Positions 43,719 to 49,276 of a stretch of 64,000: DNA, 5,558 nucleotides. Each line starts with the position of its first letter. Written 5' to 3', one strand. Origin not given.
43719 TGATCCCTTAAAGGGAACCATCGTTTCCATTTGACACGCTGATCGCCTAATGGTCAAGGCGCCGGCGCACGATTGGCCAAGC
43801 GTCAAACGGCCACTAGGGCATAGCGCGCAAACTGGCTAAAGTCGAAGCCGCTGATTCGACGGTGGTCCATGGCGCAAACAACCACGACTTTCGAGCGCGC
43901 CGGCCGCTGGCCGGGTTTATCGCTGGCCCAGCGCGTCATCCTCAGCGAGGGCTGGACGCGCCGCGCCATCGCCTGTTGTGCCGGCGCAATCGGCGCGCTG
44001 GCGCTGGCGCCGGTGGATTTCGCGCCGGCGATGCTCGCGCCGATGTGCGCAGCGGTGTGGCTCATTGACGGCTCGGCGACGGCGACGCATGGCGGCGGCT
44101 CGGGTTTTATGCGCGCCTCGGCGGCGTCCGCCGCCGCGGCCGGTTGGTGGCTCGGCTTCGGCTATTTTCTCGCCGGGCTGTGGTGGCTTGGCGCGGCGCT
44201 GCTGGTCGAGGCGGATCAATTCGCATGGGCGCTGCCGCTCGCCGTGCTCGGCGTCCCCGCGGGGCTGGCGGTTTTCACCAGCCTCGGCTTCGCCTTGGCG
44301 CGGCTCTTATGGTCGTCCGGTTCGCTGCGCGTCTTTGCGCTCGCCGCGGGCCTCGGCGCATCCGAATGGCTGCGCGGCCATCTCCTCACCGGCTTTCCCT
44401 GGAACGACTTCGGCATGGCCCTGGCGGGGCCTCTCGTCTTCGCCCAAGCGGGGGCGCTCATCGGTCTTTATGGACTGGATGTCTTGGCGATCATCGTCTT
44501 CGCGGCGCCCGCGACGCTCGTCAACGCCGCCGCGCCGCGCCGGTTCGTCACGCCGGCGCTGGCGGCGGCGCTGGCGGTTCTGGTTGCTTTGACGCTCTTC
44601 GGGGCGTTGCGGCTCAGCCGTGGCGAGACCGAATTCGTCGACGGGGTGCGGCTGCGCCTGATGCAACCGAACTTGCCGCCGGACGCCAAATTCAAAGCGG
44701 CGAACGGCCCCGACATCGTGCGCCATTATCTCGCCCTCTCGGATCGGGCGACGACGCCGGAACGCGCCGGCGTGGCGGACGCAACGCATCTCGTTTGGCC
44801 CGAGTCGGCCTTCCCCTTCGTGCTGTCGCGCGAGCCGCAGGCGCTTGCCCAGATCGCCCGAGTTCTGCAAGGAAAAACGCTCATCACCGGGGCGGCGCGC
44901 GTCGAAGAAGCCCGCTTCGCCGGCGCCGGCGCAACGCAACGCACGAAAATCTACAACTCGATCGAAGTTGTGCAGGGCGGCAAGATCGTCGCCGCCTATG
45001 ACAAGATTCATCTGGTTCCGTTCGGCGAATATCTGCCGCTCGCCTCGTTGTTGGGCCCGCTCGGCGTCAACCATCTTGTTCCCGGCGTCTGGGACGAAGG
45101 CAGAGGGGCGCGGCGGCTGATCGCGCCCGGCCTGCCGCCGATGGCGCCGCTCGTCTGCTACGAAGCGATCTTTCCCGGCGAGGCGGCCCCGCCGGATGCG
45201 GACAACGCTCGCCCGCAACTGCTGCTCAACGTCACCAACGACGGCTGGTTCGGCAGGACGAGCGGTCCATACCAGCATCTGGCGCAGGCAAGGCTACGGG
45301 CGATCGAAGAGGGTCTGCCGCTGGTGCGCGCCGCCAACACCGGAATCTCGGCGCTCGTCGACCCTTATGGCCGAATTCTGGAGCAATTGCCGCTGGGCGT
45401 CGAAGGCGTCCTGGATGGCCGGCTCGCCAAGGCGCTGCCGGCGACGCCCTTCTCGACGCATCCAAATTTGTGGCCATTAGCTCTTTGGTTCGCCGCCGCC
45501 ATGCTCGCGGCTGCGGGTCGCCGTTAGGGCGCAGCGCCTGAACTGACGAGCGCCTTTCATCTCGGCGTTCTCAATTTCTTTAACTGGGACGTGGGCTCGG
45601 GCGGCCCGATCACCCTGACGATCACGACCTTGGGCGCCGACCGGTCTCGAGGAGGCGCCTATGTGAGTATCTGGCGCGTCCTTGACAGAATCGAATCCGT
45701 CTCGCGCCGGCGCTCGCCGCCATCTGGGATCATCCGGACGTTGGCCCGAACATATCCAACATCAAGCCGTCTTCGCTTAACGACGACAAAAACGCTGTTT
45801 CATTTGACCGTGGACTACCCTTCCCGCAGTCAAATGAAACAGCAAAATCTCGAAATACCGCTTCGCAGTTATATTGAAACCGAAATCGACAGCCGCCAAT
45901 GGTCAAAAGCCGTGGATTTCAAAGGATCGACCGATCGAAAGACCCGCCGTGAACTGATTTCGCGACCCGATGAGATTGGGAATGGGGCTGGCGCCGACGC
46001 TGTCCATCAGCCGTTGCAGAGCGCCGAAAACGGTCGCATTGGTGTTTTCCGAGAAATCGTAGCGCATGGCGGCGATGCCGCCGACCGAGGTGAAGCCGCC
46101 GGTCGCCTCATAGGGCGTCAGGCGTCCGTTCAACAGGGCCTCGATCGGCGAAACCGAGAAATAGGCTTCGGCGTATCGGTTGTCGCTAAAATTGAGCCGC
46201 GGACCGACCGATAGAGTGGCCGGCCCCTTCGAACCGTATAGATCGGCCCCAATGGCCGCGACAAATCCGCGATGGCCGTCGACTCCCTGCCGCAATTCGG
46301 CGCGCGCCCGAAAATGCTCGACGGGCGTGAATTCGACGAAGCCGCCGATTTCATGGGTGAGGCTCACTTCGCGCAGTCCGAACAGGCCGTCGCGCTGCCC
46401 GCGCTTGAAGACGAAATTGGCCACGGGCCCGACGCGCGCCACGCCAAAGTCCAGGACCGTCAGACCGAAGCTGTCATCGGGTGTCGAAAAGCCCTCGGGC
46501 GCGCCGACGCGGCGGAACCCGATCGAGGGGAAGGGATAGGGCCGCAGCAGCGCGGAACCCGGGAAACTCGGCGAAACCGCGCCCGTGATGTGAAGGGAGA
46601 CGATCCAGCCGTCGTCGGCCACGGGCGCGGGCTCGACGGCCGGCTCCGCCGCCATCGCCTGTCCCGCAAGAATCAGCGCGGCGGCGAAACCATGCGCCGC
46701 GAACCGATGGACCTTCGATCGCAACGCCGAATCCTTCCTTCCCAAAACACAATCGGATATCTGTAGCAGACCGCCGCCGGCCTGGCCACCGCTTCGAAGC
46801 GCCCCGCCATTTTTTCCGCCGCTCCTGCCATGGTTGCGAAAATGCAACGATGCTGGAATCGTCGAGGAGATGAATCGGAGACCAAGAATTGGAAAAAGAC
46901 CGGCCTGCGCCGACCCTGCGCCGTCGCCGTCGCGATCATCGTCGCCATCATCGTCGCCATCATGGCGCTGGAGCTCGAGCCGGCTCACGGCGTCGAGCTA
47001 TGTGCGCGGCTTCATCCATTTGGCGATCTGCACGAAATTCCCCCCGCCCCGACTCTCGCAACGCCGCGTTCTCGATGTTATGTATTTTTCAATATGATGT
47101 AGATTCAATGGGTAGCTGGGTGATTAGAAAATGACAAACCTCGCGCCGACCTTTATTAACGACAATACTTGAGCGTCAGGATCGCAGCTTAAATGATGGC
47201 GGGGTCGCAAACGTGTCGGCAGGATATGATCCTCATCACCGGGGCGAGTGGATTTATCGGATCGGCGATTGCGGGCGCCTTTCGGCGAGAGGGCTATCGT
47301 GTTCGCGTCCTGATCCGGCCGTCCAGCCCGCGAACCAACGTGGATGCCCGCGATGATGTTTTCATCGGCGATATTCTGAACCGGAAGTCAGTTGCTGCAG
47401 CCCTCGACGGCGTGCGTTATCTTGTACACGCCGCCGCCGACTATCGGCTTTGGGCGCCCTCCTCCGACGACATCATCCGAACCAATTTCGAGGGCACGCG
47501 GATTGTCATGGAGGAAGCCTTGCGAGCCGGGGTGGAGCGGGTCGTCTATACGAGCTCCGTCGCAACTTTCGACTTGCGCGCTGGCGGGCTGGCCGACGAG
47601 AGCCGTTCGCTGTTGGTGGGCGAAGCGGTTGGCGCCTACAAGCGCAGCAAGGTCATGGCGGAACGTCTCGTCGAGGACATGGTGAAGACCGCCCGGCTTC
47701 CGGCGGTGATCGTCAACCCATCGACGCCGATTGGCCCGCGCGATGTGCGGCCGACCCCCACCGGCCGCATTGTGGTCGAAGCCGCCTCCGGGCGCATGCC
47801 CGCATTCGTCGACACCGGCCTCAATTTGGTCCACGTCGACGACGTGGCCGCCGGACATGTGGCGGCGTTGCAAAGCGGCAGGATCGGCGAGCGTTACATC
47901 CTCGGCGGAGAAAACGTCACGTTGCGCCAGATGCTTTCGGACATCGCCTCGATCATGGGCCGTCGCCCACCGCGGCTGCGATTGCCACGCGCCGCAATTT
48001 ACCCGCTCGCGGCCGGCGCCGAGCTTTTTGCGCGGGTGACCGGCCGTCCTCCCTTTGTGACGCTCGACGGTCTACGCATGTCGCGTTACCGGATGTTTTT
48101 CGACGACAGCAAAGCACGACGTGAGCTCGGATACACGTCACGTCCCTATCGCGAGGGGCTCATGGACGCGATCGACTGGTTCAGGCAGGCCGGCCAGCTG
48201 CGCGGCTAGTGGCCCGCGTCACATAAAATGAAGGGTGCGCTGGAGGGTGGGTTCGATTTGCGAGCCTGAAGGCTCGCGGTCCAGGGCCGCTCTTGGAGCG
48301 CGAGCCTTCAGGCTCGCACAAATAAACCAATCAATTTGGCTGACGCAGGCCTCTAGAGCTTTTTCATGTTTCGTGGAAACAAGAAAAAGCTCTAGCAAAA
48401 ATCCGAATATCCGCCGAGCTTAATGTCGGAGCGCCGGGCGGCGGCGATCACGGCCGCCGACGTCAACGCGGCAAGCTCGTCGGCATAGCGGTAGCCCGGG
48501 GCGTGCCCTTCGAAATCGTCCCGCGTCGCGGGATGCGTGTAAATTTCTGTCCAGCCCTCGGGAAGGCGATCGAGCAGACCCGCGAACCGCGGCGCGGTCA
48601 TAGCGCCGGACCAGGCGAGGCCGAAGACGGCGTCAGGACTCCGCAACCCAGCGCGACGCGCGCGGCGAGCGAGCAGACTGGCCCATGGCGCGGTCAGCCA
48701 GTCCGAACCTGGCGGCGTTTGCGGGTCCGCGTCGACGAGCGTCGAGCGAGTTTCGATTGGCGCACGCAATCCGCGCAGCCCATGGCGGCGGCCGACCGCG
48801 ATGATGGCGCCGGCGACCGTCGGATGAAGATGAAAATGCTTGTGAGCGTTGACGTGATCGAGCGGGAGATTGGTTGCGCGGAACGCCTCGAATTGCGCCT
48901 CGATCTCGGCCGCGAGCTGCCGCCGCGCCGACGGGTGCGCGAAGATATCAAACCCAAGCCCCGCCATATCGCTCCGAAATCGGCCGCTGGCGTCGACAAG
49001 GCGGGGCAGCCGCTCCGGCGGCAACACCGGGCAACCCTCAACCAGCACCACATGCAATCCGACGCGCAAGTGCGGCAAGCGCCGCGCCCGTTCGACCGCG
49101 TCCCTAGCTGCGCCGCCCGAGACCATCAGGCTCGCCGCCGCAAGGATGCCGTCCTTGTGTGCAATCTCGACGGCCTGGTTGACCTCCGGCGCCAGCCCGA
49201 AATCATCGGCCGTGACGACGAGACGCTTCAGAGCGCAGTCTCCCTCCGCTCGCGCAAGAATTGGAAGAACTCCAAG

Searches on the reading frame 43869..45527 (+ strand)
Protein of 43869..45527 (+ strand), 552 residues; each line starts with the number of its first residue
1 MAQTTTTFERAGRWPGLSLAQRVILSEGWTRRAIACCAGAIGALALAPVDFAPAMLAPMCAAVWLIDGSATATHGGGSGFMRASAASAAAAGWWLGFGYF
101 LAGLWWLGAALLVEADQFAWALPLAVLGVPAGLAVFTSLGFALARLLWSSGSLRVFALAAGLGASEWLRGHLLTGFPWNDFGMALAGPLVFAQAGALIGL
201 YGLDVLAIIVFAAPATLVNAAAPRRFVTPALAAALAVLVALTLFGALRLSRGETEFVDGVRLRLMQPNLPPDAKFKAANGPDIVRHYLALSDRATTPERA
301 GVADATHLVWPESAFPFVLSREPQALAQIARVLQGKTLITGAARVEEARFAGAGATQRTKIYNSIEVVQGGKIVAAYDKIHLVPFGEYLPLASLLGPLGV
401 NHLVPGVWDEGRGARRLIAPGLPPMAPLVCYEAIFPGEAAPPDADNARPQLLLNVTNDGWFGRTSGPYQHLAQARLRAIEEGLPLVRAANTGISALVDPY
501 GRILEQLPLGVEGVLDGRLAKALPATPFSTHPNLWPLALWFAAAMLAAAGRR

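Call 5: search_protein_families(library=pfam, proteins=[window:43869-45527:+], max_evalue=0.001)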
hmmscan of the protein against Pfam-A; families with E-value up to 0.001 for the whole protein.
window:43869-45527:+ (552 aa): 2 families
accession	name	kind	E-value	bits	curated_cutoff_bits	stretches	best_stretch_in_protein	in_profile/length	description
PF00795.27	CN_hydrolase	-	3e-22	79.6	23.2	1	305-518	33-245/256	Carbon-nitrogen hydrolase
PF20154.4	LNT_N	-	1.4e-15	58.3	27.1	1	38-210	1-156/159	Apolipoprotein N-acyltransferase N-terminal domain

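Call 6: search_protein_families(library=ncbifam, proteins=[window:43869-45527:+], max_evalue=0.001)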
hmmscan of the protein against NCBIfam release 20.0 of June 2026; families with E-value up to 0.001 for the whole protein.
window:43869-45527:+ (552 aa): 2 families
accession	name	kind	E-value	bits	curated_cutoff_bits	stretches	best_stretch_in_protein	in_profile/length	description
TIGR00546.1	lnt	equivalog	2.9e-92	309.9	132.9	1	96-503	2-395/395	apolipoprotein N-acyltransferase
NF008934.0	PRK12291.1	equivalog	1e-17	64.6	427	1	236-467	171-379/419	apolipoprotein N-acyltransferase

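Call 22: find_related_loci(query=window:43869-45527:+, collection=genome_contigs, flank=7000)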
Query window:43869-45527:+ (552 aa) in genome_contigs; peptide patterns used: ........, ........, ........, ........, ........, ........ (x = any residue, [..] = any of these).
599 stretches matched a pattern (row limit reached: there are more); 548 encode a relative of the query (tblastn E <= 1e-3); the best 80 are kept; 80 distinct loci.
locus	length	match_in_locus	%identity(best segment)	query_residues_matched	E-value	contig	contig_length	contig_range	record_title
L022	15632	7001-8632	69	2-551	0e+0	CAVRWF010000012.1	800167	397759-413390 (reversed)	MAG: uncultured Alphaproteobacteria bacterium isolate MFD05512.bin.1.260 genome assembly, contig: contig_5954, whole gen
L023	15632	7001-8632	70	2-551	0e+0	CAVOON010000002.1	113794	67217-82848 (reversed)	MAG: uncultured Alphaproteobacteria bacterium isolate MFD00082.bin.1.2 genome assembly, contig: contig_20488, whole geno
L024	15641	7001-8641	70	1-551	0e+0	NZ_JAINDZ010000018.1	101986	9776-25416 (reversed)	Methylosinus sp. Sm6 NODE_18_length_101986_cov_63.585444, whole genome shotgun sequence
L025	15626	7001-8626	67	3-551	0e+0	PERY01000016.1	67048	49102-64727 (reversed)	MAG: Methylocystis sp. isolate BC.3.87 BC_1000293_67048, whole genome shotgun sequence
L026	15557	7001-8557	70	1-529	0e+0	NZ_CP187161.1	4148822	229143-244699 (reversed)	Methylocystis parvus strain M6-2022 chromosome, complete genome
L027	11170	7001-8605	66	6-551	0e+0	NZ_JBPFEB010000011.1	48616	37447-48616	MAG: Methylocystis sp. isolate Soil2ABin7 k141_132839, whole genome shotgun sequence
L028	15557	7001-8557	66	17-551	0e+0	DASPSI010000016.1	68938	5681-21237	MAG TPA_asm: Methylocystis sp. isolate SMAG_U12247 k141_1780262, whole genome shotgun sequence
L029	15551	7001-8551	66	3-540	0e+0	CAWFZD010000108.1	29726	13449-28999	MAG: uncultured Alphaproteobacteria bacterium isolate MFD05379.bin.2.7 genome assembly, contig: contig_5996, whole genom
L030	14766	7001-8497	67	15-521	0e+0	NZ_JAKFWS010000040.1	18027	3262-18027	MAG: Methylocystis sp. isolate ND1_Bin_1_1 ND1_0000443, whole genome shotgun sequence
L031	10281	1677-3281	64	2-551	0e+0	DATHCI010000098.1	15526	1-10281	MAG TPA_asm: Methylocystis sp. isolate SMAG_U12363 k141_1816039, whole genome shotgun sequence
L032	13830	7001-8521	65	15-531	0e+0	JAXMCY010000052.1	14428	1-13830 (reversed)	MAG: Methylocystis sp. isolate STL-PRO22 C4.15.fa-52, whole genome shotgun sequence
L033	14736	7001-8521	65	15-529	0e+0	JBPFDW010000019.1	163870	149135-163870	MAG: Methylocystis sp. isolate Site2BBin2 k141_53508, whole genome shotgun sequence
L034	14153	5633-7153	65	18-531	0e+0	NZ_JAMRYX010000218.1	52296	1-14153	Methylocystis suflitae strain NLS-7 NLS7.00218, whole genome shotgun sequence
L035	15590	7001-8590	59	20-551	0e+0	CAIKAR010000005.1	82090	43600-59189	MAG: uncultured Rhizobiales bacterium isolate Umea2_bin-1048 genome assembly, contig: bin-1048:005/142, whole genome sho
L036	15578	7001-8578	59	18-545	0e+0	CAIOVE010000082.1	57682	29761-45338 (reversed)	MAG: uncultured Rhizobiales bacterium isolate Umea2p1_bin-1081 genome assembly, contig: bin-1081:082/108, whole genome s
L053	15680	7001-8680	55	18-545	2e-166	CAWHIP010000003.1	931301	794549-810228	MAG: uncultured Alphaproteobacteria bacterium isolate MFD01689.bin.2.84 genome assembly, contig: contig_26504, whole gen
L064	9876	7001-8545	57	17-531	2e-161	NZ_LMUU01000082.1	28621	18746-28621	Beijerinckia sp. L45 NODE_93_length_28563_cov_7.832126, whole genome shotgun sequence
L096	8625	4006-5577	56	27-540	1e-156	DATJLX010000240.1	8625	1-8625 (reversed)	MAG TPA_asm: Methylocella sp. isolate SMAG_U14820 k141_1869834, whole genome shotgun sequence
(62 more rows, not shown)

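Call 55: search_protein_families(library=pfam, proteins=[L053:4632-5243:-, L053:4674-5540:+, L064:5059-6321:-, L064:6388-6846:+, L096:2495-3070:+, L096:2320-2781:-, L096:3518-3931:-], max_evalue=0.001)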
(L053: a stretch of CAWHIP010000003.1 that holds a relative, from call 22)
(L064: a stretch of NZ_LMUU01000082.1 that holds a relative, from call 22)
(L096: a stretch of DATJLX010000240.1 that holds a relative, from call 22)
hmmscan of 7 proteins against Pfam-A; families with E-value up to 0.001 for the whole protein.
L053:4632-5243:- (203 aa): 0 families

L053:4674-5540:+ (288 aa): 1 family
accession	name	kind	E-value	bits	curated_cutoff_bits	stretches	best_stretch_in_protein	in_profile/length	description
PF01841.26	Transglut_core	-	7.5e-21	74.9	23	1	143-241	12-108/108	Transglutaminase-like superfamily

L064:5059-6321:- (420 aa): 1 family
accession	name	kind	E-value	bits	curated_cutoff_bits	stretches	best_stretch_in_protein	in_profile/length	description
PF07690.21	MFS_1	-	9.4e-32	110.7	33.4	2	31-366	3-347/347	Major Facilitator Superfamily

L064:6388-6846:+ (152 aa): 1 family
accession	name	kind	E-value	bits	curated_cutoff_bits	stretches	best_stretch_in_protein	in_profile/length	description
PF01638.23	HxlR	-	3.7e-18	65.6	20.8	1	22-106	1-86/91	HxlR-like helix-turn-helix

L096:2495-3070:+ (191 aa): 1 family
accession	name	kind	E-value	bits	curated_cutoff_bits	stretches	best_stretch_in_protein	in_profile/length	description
PF04273.18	BLH_phosphatase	-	2.5e-28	99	26.1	1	47-148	9-109/110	Beta-lactamase hydrolase-like protein, phosphatase-like domain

L096:2320-2781:- (153 aa): 0 families

L096:3518-3931:- (137 aa): 0 families

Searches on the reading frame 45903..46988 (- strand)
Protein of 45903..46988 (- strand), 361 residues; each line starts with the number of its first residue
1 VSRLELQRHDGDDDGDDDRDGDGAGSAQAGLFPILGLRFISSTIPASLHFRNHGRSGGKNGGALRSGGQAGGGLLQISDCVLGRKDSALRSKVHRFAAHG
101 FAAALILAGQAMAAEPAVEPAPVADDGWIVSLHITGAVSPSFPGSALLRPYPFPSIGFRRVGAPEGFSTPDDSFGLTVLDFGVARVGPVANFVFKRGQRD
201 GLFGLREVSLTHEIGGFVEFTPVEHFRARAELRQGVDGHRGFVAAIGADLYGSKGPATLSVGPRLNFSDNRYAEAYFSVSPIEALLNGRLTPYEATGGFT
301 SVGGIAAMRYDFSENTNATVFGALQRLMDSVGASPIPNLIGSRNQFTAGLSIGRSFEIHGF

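Call 5: search_protein_families(library=pfam, proteins=[window:45903-46988:-], max_evalue=0.001)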
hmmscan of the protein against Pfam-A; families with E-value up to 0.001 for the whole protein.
window:45903-46988:- (361 aa): 1 family
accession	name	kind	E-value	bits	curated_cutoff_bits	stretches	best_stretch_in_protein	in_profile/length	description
PF06629.18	MipA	-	5.8e-31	108.8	24.2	1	136-356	5-221/221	MltA-interacting protein MipA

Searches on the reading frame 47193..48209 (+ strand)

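Call 5: search_protein_families(library=pfam, proteins=[window:47193-48209:+], max_evalue=0.001)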
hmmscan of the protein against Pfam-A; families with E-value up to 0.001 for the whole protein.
window:47193-48209:+ (338 aa): 9 families
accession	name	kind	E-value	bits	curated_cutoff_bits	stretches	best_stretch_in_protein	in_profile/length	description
PF01370.27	Epimerase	-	2e-36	126.1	20.9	1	13-238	1-240/240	NAD dependent epimerase/dehydratase family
PF01073.25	3Beta_HSD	-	6.5e-20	71.7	22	1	14-227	1-230/280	3-beta hydroxysteroid dehydrogenase/isomerase family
PF13460.12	NAD_binding_10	-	5.5e-14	52.9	27.2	1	17-179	1-146/184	NAD(P)H-binding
PF16363.11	GDP_Man_Dehyd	-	7.7e-14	52.3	27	1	14-254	1-265/332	GDP-mannose 4,6 dehydratase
PF07993.18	NAD_binding_4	-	1e-13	51.5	20.1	1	65-186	80-210/258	Male sterility protein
PF02719.21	Polysacc_synt_2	-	1.1e-07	31.8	20.2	1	13-122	1-128/293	Polysaccharide biosynthesis protein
PF05368.20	NmrA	-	1.6e-07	31.7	27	1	11-123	3-108/298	NmrA-like family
PF04321.23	RmlD_sub_bind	-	2.2e-06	27.4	27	1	12-166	2-142/287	RmlD substrate binding domain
PF00106.31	adh_short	-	0.00023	21.1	26.6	0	12-126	2-140/195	short chain dehydrogenase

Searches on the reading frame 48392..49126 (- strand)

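Call 49: search_protein_families(library=pfam, proteins=[window:48392-49126:-], max_evalue=0.00001)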
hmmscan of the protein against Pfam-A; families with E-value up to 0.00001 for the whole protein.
window:48392-49126:- (244 aa): 1 family
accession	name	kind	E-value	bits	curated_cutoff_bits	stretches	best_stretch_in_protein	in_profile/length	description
PF04794.17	YdjC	-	3.7e-50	171.7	29.7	1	1-228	34-262/266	YdjC-like protein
